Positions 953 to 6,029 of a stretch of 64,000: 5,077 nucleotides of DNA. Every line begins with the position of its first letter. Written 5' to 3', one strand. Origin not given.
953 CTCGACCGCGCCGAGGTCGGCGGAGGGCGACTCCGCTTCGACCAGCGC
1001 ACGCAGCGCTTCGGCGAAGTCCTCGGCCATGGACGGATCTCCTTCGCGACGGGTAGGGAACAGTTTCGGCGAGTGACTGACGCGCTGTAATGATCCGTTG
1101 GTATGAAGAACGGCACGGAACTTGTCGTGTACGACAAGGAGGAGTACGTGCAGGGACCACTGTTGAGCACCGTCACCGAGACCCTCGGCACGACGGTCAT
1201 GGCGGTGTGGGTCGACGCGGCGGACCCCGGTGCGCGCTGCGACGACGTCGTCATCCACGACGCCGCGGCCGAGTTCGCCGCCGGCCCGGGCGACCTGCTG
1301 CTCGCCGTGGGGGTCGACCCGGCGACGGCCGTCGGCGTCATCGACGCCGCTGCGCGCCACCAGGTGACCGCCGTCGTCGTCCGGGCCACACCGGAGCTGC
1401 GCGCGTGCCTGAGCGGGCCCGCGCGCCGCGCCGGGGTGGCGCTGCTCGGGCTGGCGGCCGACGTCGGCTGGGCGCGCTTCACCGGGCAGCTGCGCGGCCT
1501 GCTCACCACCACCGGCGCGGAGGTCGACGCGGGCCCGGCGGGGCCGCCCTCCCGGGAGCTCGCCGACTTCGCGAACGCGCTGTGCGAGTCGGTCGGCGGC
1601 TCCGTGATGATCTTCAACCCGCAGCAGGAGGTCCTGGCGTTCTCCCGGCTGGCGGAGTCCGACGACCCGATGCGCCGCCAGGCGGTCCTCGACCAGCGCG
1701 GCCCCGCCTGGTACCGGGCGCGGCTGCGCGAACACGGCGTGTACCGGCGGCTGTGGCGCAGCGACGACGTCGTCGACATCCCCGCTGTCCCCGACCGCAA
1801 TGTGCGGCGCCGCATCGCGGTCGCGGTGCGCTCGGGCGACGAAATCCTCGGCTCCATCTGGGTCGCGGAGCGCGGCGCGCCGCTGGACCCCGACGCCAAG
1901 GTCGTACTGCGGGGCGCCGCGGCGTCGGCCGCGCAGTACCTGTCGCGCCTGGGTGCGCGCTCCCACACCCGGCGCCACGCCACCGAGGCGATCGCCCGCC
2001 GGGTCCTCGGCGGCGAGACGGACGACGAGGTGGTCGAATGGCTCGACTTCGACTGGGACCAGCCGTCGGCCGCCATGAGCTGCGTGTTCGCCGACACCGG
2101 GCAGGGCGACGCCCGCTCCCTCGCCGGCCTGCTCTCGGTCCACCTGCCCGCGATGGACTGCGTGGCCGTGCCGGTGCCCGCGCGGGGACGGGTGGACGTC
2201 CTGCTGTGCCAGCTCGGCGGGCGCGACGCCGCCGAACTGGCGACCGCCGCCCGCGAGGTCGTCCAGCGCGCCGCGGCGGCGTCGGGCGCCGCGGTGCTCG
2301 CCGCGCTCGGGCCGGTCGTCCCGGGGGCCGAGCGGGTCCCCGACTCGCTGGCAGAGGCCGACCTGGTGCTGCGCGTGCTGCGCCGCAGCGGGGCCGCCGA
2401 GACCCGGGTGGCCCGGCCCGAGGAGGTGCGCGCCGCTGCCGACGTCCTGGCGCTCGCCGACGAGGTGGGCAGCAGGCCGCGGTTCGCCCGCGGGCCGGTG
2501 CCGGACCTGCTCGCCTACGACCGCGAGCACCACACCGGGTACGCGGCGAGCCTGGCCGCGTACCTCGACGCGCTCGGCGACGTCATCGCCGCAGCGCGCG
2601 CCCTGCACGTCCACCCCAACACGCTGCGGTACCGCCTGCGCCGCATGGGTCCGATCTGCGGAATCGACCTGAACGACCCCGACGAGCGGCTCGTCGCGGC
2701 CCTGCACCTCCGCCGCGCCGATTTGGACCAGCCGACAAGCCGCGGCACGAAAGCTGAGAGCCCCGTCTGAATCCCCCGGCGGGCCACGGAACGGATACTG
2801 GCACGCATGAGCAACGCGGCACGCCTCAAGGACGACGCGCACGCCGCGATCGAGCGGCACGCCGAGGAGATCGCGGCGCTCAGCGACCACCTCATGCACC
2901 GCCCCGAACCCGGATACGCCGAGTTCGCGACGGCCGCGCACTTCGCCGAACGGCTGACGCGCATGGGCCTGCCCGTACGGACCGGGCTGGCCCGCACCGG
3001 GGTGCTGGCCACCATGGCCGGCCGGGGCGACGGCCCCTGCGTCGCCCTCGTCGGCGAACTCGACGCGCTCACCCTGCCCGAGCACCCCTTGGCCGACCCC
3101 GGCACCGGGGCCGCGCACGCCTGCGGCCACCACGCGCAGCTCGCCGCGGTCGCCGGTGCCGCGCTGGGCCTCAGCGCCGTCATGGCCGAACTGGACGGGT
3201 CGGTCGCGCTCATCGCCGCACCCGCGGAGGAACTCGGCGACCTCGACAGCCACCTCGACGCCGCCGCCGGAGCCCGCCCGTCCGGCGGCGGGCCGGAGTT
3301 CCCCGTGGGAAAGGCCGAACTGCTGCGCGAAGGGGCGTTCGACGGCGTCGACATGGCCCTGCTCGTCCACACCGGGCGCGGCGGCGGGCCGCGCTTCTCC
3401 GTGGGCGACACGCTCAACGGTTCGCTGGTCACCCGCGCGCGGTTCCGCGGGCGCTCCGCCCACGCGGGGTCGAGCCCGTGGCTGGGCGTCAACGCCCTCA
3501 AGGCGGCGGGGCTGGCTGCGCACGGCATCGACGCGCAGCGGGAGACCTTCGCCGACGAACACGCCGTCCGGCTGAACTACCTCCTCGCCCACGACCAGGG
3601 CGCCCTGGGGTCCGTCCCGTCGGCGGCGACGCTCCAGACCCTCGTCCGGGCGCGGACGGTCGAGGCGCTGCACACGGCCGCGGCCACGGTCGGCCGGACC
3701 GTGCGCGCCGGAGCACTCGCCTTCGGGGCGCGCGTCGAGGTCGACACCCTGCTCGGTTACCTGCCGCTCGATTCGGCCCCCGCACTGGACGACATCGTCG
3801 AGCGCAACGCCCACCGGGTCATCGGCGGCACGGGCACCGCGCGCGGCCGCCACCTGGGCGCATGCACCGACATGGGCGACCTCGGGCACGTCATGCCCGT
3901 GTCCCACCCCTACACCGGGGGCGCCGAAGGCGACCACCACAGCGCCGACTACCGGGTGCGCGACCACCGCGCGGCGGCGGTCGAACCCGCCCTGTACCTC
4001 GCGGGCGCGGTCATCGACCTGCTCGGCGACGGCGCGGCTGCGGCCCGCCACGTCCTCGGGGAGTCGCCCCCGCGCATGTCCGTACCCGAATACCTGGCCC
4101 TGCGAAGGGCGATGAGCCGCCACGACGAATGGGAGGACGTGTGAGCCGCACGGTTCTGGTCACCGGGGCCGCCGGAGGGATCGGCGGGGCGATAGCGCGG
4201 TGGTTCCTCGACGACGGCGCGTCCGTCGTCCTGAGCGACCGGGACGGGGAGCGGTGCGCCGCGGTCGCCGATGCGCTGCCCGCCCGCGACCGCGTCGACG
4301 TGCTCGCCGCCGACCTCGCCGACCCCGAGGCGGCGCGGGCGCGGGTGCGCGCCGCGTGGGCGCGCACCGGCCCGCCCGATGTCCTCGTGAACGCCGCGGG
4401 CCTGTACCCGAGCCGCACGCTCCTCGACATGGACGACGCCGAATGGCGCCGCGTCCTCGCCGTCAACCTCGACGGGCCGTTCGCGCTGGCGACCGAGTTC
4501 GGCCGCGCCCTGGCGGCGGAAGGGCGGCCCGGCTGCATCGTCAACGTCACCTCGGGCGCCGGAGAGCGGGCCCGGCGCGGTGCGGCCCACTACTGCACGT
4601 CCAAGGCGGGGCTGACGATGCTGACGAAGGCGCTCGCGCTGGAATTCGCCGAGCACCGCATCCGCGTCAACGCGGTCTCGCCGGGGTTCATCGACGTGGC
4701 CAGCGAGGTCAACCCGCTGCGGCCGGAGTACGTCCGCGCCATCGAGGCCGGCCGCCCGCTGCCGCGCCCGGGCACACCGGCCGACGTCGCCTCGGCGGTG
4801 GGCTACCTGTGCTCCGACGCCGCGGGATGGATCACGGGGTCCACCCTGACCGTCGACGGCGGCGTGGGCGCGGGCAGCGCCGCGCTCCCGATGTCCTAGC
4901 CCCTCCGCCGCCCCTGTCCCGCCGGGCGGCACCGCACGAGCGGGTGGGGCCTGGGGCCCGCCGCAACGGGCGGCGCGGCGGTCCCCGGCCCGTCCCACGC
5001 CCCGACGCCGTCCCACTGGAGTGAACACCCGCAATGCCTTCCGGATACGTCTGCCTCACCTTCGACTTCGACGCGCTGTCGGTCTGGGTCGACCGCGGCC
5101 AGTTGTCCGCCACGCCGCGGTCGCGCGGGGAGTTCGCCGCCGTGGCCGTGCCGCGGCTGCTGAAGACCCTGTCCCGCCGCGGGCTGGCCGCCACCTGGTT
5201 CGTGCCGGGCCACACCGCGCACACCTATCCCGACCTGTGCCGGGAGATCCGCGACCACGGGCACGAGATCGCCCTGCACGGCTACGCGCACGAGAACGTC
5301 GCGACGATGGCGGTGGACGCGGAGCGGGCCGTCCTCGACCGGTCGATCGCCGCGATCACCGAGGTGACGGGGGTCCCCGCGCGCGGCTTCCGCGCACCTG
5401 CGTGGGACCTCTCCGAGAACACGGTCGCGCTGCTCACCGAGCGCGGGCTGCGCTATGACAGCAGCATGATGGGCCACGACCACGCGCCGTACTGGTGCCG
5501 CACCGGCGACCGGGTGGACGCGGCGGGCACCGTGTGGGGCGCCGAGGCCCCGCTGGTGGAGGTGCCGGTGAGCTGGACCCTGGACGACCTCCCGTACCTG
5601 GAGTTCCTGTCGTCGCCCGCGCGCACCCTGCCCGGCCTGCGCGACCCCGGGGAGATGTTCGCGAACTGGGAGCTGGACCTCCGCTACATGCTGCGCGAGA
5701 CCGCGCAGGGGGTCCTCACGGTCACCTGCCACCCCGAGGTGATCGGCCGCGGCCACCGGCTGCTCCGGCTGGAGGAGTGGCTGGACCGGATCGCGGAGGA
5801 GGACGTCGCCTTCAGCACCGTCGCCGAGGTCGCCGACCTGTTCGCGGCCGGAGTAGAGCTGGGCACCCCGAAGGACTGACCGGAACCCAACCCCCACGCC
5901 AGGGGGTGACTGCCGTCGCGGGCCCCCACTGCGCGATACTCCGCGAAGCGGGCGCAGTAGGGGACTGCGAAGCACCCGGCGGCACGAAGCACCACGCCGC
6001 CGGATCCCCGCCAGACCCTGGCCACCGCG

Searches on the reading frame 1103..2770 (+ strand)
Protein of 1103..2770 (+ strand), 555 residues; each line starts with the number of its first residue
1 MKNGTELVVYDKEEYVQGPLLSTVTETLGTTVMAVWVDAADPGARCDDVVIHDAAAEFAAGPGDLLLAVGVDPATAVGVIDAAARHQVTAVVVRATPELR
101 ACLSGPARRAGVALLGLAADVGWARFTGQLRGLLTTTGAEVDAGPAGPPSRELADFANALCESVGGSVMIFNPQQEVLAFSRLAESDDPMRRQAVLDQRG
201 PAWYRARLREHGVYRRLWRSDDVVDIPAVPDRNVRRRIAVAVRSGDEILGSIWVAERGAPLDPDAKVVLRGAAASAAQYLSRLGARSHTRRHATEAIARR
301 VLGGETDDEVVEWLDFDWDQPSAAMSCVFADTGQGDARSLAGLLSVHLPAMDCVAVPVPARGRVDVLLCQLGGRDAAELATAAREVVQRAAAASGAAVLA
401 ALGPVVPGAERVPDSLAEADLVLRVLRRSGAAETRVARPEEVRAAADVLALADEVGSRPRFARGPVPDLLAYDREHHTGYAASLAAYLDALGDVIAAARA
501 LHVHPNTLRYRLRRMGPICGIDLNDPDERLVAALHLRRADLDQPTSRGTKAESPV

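Call 18: search_protein_families(library=pfam, proteins=[window:1103-2770:+], max_evalue=0.0001)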
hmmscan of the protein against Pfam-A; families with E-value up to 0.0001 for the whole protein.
window:1103-2770:+ (555 aa): 1 family
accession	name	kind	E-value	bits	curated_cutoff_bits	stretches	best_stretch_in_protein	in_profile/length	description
PF13556.12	HTH_30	-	7.2e-19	67.8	27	1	482-537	3-58/59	PucR C-terminal helix-turn-helix domain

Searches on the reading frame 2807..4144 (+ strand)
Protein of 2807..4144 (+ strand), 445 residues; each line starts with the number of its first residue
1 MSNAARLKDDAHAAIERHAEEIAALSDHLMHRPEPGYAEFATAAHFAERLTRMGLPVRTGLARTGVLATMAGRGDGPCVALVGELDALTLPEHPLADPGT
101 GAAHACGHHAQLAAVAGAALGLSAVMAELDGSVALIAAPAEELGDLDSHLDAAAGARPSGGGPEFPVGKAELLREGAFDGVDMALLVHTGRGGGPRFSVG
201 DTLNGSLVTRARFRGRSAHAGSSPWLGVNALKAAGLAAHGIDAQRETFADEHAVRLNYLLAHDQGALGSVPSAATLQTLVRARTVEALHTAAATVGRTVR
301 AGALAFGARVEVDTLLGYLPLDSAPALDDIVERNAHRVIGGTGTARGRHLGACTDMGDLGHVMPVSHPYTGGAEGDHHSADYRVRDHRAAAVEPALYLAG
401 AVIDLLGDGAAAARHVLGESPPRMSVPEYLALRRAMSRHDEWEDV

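Call 18: search_protein_families(library=pfam, proteins=[window:2807-4144:+], max_evalue=0.0001)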
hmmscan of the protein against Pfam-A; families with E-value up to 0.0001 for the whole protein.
window:2807-4144:+ (445 aa): 1 family
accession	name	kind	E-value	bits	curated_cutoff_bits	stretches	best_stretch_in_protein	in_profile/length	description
PF01546.33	Peptidase_M20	-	1.9e-08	34.9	24.6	1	82-385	3-189/206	Peptidase family M20/M25/M40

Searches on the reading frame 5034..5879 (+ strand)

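Call 18: search_protein_families(library=pfam, proteins=[window:5034-5879:+], max_evalue=0.0001)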
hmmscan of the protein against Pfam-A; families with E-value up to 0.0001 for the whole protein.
window:5034-5879:+ (281 aa): 2 families
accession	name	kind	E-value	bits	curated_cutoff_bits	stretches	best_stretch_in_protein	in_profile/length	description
PF01522.26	Polysacc_deac_1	-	2.1e-20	73.3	23.1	1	37-141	19-123/124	Polysaccharide deacetylase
PF10096.14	DUF2334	-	5.7e-08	33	26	1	69-142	59-143/203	Uncharacterized protein conserved in bacteria (DUF2334)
